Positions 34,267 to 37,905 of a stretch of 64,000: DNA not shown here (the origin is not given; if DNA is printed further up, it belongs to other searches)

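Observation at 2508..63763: Genome-wide 15-19 bp palindrome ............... in about 20 copies across both transcription blocks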

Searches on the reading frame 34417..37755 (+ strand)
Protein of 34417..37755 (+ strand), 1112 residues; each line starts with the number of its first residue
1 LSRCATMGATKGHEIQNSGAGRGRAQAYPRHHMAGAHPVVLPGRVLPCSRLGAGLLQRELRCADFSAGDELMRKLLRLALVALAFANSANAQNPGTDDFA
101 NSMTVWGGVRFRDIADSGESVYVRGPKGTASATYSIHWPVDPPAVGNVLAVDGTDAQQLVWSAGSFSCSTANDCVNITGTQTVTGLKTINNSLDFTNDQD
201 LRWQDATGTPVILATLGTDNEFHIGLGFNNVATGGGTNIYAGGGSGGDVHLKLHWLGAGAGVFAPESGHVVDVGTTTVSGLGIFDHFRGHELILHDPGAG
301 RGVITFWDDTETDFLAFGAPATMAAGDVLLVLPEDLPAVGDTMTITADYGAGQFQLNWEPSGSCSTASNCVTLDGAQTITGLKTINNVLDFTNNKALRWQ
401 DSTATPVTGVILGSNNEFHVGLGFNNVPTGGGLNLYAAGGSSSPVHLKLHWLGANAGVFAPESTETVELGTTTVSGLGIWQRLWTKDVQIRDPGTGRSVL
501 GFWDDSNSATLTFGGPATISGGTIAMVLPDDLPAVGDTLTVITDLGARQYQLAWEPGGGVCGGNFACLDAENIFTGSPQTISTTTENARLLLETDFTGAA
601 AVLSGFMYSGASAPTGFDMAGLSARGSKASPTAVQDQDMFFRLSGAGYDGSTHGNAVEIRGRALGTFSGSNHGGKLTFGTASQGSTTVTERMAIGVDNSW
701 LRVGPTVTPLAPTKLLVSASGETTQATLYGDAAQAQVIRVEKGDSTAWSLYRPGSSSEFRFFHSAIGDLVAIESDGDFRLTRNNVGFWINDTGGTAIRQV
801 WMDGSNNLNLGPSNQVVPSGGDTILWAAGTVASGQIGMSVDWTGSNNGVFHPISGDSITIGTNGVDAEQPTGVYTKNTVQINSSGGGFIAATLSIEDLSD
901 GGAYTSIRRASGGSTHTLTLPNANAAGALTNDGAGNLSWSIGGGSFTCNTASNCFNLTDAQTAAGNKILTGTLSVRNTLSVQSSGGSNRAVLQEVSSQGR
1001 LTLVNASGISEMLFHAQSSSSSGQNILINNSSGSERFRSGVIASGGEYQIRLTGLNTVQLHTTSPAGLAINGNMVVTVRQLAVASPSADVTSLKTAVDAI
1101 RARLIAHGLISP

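Call 24: search_protein_families(library=pfam, proteins=[window:34417-37755:+], max_evalue=0.01)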
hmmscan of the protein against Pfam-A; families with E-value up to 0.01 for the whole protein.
window:34417-37755:+ (1112 aa): 0 families

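Call 88: search_solved_structures(query=window:34630-37755:+, max_evalue=0.01)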
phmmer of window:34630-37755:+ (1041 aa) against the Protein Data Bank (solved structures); distinct sequences matched with E-value up to 0.01: 0.
